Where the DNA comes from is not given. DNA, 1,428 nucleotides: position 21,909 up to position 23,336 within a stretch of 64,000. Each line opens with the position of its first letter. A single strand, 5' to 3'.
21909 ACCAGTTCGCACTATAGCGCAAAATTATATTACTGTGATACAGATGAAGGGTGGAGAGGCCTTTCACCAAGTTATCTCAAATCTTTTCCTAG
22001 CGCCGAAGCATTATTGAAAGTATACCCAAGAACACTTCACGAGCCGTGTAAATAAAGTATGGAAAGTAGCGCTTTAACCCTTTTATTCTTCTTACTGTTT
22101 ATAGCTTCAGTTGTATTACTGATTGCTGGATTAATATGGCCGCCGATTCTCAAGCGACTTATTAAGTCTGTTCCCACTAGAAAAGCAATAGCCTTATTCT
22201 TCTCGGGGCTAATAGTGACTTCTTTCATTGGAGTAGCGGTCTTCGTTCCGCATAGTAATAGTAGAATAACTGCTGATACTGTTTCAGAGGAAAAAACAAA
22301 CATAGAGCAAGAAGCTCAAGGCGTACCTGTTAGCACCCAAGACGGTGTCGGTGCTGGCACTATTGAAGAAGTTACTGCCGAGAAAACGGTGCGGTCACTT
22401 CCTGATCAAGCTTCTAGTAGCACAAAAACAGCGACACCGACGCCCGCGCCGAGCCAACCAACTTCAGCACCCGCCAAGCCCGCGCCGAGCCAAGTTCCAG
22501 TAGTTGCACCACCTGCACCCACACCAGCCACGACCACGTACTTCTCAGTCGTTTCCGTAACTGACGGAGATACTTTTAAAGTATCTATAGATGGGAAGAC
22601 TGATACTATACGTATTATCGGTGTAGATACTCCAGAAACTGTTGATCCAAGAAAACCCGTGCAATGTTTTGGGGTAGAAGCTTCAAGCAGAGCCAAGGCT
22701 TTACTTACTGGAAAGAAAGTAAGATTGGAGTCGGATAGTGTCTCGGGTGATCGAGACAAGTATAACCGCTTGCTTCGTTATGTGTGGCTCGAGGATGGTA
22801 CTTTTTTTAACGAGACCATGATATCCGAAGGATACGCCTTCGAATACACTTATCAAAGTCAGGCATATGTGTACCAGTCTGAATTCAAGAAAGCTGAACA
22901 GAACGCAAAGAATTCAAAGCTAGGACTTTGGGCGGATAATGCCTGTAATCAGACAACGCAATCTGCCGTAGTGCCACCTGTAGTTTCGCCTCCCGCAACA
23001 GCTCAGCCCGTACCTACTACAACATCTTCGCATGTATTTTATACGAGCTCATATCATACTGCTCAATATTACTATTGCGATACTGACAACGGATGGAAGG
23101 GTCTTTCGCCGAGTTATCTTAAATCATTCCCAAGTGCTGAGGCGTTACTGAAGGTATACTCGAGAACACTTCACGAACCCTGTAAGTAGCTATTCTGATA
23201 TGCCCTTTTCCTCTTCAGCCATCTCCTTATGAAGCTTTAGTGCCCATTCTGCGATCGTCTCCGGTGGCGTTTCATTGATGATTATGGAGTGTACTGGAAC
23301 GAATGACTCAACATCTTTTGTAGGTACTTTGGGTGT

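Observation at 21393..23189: Adjacent paralogous secreted proteins sharing a novel ~50-aa Cys-containing C-terminal domain, one carrying a thermonuclease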

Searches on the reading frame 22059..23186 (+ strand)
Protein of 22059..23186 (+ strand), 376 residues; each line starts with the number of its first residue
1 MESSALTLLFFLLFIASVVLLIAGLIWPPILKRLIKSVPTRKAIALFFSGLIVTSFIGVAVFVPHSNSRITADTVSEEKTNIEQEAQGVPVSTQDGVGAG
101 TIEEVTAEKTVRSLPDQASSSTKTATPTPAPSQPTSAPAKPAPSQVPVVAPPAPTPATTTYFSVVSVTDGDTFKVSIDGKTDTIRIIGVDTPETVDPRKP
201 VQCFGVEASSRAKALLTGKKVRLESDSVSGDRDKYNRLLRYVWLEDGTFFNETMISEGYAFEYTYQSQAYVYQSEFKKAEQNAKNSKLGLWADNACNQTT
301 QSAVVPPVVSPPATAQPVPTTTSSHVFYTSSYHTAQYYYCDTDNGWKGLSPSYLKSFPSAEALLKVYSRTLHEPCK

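Call 3: search_protein_families(library=pfam, proteins=[window:22059-23186:+], max_evalue=0.1)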
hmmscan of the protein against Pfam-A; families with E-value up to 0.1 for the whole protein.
window:22059-23186:+ (376 aa): 3 families
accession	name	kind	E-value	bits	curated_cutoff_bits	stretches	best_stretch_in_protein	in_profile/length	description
PF00565.23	SNase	-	7.6e-27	94.3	21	1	183-293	1-107/107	Staphylococcal nuclease homologue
PF23993.1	DUF7311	-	0.026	15.5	27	1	97-201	17-124/150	Domain of unknown function (DUF7311)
PF14152.11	YfhE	-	0.1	13.1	27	0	271-287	19-35/36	YfhE-like protein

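Call 4: search_protein_families(library=ncbifam, proteins=[window:22059-23186:+], max_evalue=0.1)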
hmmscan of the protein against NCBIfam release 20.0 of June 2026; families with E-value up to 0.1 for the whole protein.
window:22059-23186:+ (376 aa): 3 families
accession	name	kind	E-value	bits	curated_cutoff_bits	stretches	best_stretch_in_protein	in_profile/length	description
NF047694.1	TnucaseNucIStaph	equivalog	8.9e-35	119.7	250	1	162-291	47-174/175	thermonuclease NucI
NF047969.1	CaNuclEcnA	equivalog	5.5e-20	71.9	180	1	163-292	8-149/151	calcium-activated nuclease EcnA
TIGR04526.1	predic_Ig_block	subfamily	0.029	13.3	150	1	42-184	6-146/693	putative immunoglobulin-blocking virulence protein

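Call 10: find_homologous_proteins(query=window:22059-23186:+, max_evalue=0.001)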
Query window:22059-23186:+ (376 aa): 2228 proteins with E <= 0.001 among 8000 candidates; the best 120 are listed.
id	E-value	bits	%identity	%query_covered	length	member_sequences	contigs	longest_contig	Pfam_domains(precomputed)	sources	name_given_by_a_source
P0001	6.6e-245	830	100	100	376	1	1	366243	PF00565.24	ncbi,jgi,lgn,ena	ncbi:MAG: thermonuclease family protein [Patescibacteria group bacterium]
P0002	6.1e-100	353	48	100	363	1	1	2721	PF00565.24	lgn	-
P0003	1.5e-96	342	49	95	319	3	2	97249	PF00565.24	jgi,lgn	-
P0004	2.6e-94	334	51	94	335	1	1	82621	PF00565.24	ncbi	ncbi:MAG: thermonuclease family protein [Candidatus Komeilibacteria bacterium]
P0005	3.7e-93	330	48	99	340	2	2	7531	PF00565.24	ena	-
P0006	5.1e-93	330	47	95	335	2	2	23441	PF00565.24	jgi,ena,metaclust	metaclust:\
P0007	3.5e-92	327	47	94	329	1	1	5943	PF00565.24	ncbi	-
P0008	5.9e-91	323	46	100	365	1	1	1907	PF00565.24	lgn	-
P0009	6.4e-90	320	44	99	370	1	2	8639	PF00565.24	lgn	-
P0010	5.9e-89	317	63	61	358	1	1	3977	PF00565.24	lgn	-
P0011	2.0e-88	315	43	97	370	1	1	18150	PF00565.24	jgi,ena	-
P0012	2.0e-88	315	49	86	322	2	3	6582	PF00565.24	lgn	-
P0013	3.7e-88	314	62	59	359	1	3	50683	PF00565.24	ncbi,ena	ncbi:MAG: thermonuclease family protein [Patescibacteria group bacterium]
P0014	5.8e-88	313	45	97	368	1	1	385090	PF00565.24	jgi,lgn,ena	-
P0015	1.1e-87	313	48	95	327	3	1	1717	PF00565.24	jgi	-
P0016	1.6e-87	312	63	59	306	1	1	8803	PF00565.24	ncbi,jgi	jgi:micrococcal nuclease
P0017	2.2e-87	312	63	60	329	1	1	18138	PF00565.24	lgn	-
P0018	2.4e-87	311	47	98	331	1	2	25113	PF00565.24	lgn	-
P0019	3.2e-87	311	46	99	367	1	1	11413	PF00565.24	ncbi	-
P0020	1.3e-85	306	47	96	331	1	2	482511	PF00565.24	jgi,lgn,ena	jgi:micrococcal nuclease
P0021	2.6e-85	305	59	69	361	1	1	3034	PF00565.24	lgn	-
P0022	2.6e-85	305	44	93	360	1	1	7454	PF00565.24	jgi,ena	-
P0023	3.2e-85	304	41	99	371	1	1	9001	PF00565.24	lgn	-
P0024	2.9e-84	301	62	57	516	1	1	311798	PF00565.24,PF19077.7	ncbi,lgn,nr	ncbi:thermonuclease family protein [Candidatus Microgenomates bacterium]|nr:thermonuclease family pr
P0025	5.0e-84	300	63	59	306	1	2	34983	PF00565.24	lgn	-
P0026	5.2e-84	300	44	99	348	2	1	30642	PF00565.24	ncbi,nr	ncbi:MAG: thermonuclease family protein [Patescibacteria group bacterium]|nr:thermonuclease family p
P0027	6.9e-84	300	45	99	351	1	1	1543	PF00565.24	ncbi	-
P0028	1.0e-83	299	46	98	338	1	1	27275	PF00565.24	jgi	-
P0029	5.4e-83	297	40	99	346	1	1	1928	PF00565.24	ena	-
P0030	6.4e-83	297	57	69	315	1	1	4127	PF00565.24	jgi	-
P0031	1.1e-82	296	56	66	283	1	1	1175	PF00565.24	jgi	jgi:micrococcal nuclease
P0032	1.2e-82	296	46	97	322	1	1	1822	PF00565.24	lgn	-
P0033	2.0e-82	295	63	57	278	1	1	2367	PF00565.24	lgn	-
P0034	2.2e-82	295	43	95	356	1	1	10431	PF00565.24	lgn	-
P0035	4.0e-82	294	45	99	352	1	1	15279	PF00565.24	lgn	-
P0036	2.1e-81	292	57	70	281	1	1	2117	PF00565.24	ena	-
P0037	2.3e-81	292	55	70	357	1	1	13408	PF00565.24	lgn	-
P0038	3.0e-81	291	44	95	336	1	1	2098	PF00565.24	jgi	jgi:endonuclease YncB( thermonuclease family)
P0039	7.0e-81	290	42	95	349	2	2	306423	PF00565.24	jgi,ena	jgi:micrococcal nuclease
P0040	1.2e-80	289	46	98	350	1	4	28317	PF00565.24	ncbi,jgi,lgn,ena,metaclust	metaclust:\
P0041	2.2e-80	288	51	75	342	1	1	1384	PF00565.24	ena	-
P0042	2.5e-80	288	60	59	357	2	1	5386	PF00565.24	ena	-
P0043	2.9e-80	288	46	98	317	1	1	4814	PF00565.24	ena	-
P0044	3.3e-80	288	63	58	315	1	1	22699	PF00565.24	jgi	jgi:micrococcal nuclease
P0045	4.9e-80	287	46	93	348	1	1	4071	PF00565.24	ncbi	-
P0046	1.1e-79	286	43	99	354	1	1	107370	PF00565.24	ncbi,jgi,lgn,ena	ncbi:MAG: thermonuclease family protein [Candidatus Buchananbacteria bacterium]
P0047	3.0e-79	285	62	57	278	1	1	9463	PF00565.24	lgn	-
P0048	3.0e-79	285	44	98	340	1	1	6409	PF00565.24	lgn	-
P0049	4.6e-79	284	56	57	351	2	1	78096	PF00565.24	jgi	-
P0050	5.9e-79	284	42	97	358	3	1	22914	PF00565.24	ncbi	-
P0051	2.3e-78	282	60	57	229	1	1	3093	PF00565.24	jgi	jgi:endonuclease YncB( thermonuclease family)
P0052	2.6e-78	282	45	97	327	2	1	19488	PF00565.24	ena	-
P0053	2.8e-78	282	45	98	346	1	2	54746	PF00565.24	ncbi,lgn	ncbi:MAG: thermonuclease family protein [Candidatus Magasanikiibacteriota bacterium]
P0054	3.4e-78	281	43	98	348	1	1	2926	PF00565.24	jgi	jgi:endonuclease YncB( thermonuclease family)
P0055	4.8e-78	281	43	98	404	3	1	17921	PF00565.24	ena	-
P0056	6.6e-78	280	49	71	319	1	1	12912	PF00565.24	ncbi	-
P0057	7.2e-78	280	43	91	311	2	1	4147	PF00565.24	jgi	jgi:endonuclease YncB( thermonuclease family)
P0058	8.0e-78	280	44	93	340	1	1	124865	PF00565.24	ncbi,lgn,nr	ncbi:MAG: hypothetical protein C3F02_02610 [Parcubacteria group bacterium]|nr:MAG: hypothetical prot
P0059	8.6e-78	280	41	93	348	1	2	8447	PF00565.24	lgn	-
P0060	1.0e-77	280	54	64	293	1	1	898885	PF00565.24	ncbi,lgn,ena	-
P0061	1.3e-77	279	44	99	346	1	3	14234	PF00565.24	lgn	-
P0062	1.5e-77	279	63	57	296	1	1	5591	PF00565.24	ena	-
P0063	2.0e-77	279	44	98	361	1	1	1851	PF00565.24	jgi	-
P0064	2.5e-77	278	61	57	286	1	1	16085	PF00565.24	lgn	-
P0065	2.8e-77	278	53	70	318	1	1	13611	PF00565.24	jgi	jgi:micrococcal nuclease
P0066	3.3e-77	278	43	99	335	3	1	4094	PF00565.24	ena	-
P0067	3.6e-77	278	43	99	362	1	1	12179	PF00565.24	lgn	-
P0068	4.0e-77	278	41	95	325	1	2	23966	PF00565.24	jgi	-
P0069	4.3e-77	278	52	70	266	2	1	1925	PF00565.24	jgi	jgi:micrococcal nuclease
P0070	5.0e-77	277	52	70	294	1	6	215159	PF00565.24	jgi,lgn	jgi:endonuclease YncB( thermonuclease family)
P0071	5.6e-77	277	43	94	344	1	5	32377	PF00565.24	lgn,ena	-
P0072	7.8e-77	277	62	53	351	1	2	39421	PF00565.24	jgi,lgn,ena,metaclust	metaclust:\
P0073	1.2e-76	276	45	98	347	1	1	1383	PF00565.24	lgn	-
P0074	1.4e-76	276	59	61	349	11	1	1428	PF00565.24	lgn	-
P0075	2.7e-76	275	49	77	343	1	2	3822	PF00565.24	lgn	-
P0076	2.9e-76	275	44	99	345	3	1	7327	PF00565.24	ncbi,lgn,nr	ncbi:MAG: thermonuclease family protein [Candidatus Bipolaricaulis sp.]|nr:thermonuclease family pro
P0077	2.9e-76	275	43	99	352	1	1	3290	PF00565.24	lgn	-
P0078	3.4e-76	275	42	98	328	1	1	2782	PF00565.24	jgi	-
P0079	3.6e-76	275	42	98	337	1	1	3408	PF00565.24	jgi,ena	-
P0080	4.5e-76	274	42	98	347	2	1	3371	PF00565.24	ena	-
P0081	4.5e-76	274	52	69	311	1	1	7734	PF00565.24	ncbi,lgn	-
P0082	5.4e-76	274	61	57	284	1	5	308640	PF00565.24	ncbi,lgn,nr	ncbi:MAG: thermonuclease family protein [Patescibacteria group bacterium]|nr:thermonuclease family p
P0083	6.7e-76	274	53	70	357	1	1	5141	PF00565.24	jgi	jgi:endonuclease YncB( thermonuclease family)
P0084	7.6e-76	274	43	98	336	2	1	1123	PF00565.24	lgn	-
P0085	1.0e-75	273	38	94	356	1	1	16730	PF00565.24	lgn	-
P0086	1.1e-75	273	43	99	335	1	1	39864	PF00565.24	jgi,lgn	jgi:endonuclease YncB( thermonuclease family)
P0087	2.5e-75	272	51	76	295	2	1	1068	PF00565.24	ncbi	-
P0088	2.6e-75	272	42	98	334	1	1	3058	PF00565.24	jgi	jgi:micrococcal nuclease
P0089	3.1e-75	272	44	88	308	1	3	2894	PF00565.24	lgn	-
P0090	4.3e-75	271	59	58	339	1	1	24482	PF00565.24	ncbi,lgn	-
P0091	4.6e-75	271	59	55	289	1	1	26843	PF00565.24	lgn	-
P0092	5.7e-75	271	42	99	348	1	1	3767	PF00565.24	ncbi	-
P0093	7.4e-75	270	57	60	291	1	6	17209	PF00565.24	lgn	-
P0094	7.7e-75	270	45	88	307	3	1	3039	PF00565.24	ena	-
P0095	8.0e-75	270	42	99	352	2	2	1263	PF00565.24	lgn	-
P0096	1.5e-74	269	41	99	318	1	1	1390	PF00565.24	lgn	-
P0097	1.8e-74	269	55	62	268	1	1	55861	PF00565.24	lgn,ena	-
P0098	1.9e-74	269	54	59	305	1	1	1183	PF00565.24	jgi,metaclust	metaclust:\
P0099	3.1e-74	268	42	99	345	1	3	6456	PF00565.24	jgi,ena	jgi:endonuclease YncB( thermonuclease family)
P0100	3.4e-74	268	54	64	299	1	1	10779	PF00565.24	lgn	-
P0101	3.8e-74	268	43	99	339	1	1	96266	PF00565.24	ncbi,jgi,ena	ncbi:MAG: thermonuclease family protein [Patescibacteria group bacterium]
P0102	4.6e-74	268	42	99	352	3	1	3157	PF00565.24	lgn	-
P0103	4.9e-74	268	41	98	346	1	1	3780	PF00565.24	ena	-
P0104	6.0e-74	267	43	98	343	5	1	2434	PF00565.24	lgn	-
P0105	6.1e-74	267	43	99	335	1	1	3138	PF00565.24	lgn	-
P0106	6.6e-74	267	43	98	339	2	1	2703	PF00565.24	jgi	jgi:micrococcal nuclease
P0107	1.0e-73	267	40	95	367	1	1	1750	PF00565.24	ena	-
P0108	1.1e-73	266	41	98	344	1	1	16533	PF00565.24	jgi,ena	-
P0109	1.4e-73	266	42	98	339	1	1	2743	PF00565.24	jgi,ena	-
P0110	1.6e-73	266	43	100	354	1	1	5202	PF00565.24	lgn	-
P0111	1.6e-73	266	43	99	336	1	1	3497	PF00565.24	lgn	-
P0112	1.8e-73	266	41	99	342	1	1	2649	PF00565.24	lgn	-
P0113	1.9e-73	266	43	99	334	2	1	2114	PF00565.24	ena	-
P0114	2.0e-73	266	48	69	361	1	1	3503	PF00565.24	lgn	-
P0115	2.1e-73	265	57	60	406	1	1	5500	PF00565.24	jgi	jgi:micrococcal nuclease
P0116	3.1e-73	265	42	99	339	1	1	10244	PF00565.24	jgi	jgi:endonuclease YncB( thermonuclease family)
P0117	3.1e-73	265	42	95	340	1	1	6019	PF00565.24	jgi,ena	-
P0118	3.4e-73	265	52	69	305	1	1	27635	PF00565.24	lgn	-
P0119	4.7e-73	264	57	59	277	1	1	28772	PF00565.24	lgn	-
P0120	5.1e-73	264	42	95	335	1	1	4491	PF00565.24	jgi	-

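Call 38: search_solved_structures(query=window:22059-23186:+, max_evalue=0.001, show_alignments=2)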
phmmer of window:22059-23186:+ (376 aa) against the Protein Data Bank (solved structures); distinct sequences matched with E-value up to 0.001: 284 (the best 60 are shown).
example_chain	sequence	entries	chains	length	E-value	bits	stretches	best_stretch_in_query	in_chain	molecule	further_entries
4kd4_A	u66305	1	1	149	6.5e-21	78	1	164-295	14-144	Thermonuclease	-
2f0w_A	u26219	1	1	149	9.8e-21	77.4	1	164-295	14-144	Staphylococcal nuclease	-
2f0t_A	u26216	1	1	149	1.2e-20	77.1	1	164-295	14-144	Staphylococcal nuclease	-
4odg_A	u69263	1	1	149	1.2e-20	77.1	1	164-295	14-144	Thermonuclease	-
2f0u_A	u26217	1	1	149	1.2e-20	77.1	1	164-295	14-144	Staphylococcal nuclease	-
2f0s_A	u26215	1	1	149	1.2e-20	77.1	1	164-295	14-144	Staphylococcal nuclease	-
2eyp_A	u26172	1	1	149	1.3e-20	76.9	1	164-295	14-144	Staphylococcal nuclease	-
1kdb_A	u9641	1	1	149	1.4e-20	76.9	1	164-296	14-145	STAPHYLOCOCCAL NUCLEASE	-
2f0k_A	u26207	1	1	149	1.6e-20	76.7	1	164-295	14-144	Staphylococcal nuclease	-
1ey7_A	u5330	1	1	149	1.6e-20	76.7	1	164-295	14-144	STAPHYLOCOCCAL NUCLEASE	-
2f0h_A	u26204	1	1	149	1.7e-20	76.6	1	164-295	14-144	Staphylococcal nuclease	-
1nsn_S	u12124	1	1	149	1.8e-20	76.5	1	164-296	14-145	STAPHYLOCOCCAL NUCLEASE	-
3d6c_A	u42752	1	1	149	1.8e-20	76.5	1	164-295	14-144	Thermonuclease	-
2rks_A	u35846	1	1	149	1.8e-20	76.5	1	164-295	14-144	Thermonuclease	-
2f0v_A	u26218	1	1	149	1.9e-20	76.5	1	164-295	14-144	Staphylococcal nuclease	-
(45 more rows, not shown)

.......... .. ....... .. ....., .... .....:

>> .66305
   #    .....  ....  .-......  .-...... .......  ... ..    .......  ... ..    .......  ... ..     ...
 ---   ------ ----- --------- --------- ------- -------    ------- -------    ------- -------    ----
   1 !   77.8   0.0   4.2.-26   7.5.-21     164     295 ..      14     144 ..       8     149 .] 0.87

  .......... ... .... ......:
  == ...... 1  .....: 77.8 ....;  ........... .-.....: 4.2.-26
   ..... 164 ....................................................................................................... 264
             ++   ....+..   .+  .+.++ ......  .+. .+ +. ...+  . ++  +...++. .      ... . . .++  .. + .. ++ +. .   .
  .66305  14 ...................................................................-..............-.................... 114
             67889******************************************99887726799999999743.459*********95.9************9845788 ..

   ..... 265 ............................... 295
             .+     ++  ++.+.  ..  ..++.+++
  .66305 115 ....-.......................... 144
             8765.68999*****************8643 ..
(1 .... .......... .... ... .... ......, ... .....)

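Call 41: search_protein_families(library=phrogs, proteins=[window:22059-23186:+], max_evalue=0.001)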
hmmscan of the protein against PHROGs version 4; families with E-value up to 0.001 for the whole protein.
window:22059-23186:+ (376 aa): 3 families
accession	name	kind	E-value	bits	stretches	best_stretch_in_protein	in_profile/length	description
phrog_20876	-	DNA, RNA and nucleotide metabolism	6.2e-32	112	1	164-324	170-338/395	nuclease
phrog_8809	-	unknown function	8.2e-25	87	1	159-304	1098-1241/2317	-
phrog_452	-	DNA, RNA and nucleotide metabolism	6.2e-18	66.3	1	163-269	72-183/201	endonuclease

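Call 80: find_encoding_contigs(protein=P0014, flank=5000, max_places=1)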
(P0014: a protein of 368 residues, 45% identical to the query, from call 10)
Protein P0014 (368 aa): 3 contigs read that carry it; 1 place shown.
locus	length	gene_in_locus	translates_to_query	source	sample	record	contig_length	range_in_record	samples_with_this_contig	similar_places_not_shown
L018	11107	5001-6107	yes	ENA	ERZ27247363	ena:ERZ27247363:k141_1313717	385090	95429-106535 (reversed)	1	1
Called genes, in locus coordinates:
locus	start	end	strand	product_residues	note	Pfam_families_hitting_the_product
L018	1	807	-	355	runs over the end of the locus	PF01926:MMR_HSR1, PF02421:FeoB_N, PF06071:YchF-GTPase_C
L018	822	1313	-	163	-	PF00293:NUDIX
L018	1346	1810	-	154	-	PF02643:DUF192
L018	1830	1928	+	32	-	-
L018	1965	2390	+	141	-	-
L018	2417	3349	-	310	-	PF00763:THF_DHG_CYH, PF02882:THF_DHG_CYH_C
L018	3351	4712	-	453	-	PF00464:SHMT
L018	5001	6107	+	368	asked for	PF00565:SNase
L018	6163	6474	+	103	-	-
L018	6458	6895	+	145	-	-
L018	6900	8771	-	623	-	PF04055:Radical_SAM, PF16199:Radical_SAM_C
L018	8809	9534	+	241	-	PF01209:Ubie_methyltran, PF02353:CMAS (weak), PF07021:MetW, PF13489:Methyltransf_23, PF13847:Methyltransf_31, PF08241:Methyltransf_11, PF08242:Methyltransf_12, PF13649:Methyltransf_25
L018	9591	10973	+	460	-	PF02878:PGM_PMM_I, PF02879:PGM_PMM_II, PF02880:PGM_PMM_III, PF00408:PGM_PMM_IV (weak)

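Call 81: find_encoding_contigs(protein=P0020, flank=5000, max_places=1)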
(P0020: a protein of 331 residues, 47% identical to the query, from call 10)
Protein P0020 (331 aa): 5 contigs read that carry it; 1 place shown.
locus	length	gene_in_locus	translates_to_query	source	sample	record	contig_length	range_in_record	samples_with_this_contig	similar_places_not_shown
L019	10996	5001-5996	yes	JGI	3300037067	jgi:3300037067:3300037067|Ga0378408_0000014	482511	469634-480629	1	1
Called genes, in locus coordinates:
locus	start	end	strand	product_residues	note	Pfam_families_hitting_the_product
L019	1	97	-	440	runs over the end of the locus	PF00239:Resolvase, PF07508:Recombinase, PF13408:Zn_ribbon_recom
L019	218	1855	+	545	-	-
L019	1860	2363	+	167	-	-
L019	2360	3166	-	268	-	PF01555:N6_N4_Mtase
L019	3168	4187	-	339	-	PF02086:MethyltransfD12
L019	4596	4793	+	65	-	-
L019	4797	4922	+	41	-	-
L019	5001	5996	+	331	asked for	PF00565:SNase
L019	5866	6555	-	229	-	-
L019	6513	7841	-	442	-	PF02195:ParB_N, PF01555:N6_N4_Mtase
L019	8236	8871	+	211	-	PF00717:Peptidase_S24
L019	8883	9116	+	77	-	PF09954:DUF2188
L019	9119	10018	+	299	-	PF26305:CD_NTase_C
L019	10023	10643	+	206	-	PF18153:Cap15_CD_rec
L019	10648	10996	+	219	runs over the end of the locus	-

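Call 82: find_encoding_contigs(protein=P0060, flank=5000, max_places=1)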
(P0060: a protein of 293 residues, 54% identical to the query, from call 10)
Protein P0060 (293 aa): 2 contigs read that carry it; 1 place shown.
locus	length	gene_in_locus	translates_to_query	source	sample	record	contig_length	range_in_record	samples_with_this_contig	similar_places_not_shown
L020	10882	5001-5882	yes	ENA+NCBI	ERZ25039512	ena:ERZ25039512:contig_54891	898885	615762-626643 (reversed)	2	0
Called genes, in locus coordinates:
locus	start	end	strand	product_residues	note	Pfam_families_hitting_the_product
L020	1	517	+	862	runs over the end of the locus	PF01841:Transglut_core, PF00092:VWA (weak), PF13519:VWA_2 (weak)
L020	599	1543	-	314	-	PF00872:Transposase_mut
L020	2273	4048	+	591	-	PF01471:PG_binding_1 (weak)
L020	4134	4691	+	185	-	-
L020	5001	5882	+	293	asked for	PF00565:SNase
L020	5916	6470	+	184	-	-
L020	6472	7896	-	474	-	-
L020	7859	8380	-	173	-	-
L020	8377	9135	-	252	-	PF01555:N6_N4_Mtase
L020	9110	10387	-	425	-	PF01555:N6_N4_Mtase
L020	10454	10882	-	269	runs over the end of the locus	-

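Call 83: find_encoding_contigs(protein=P0082, flank=5000, max_places=1)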
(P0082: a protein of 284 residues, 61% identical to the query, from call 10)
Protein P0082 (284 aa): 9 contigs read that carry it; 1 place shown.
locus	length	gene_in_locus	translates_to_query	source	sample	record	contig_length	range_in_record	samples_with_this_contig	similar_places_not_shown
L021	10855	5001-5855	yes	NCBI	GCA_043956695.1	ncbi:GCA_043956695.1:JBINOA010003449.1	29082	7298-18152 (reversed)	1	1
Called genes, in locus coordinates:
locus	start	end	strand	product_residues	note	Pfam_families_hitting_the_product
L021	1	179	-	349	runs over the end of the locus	PF00078:RVT_1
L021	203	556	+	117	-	PF22296:bAvd, PF05635:23S_rRNA_IVP (faint)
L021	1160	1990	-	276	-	-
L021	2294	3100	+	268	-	-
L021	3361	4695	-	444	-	PF00239:Resolvase, PF07508:Recombinase, PF13408:Zn_ribbon_recom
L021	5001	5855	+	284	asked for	PF00565:SNase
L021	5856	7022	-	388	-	-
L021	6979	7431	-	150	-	-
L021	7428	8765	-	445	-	PF02195:ParB_N, PF01555:N6_N4_Mtase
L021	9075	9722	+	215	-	PF00717:Peptidase_S24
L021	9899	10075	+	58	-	-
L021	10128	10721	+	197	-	-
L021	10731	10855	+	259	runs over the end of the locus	-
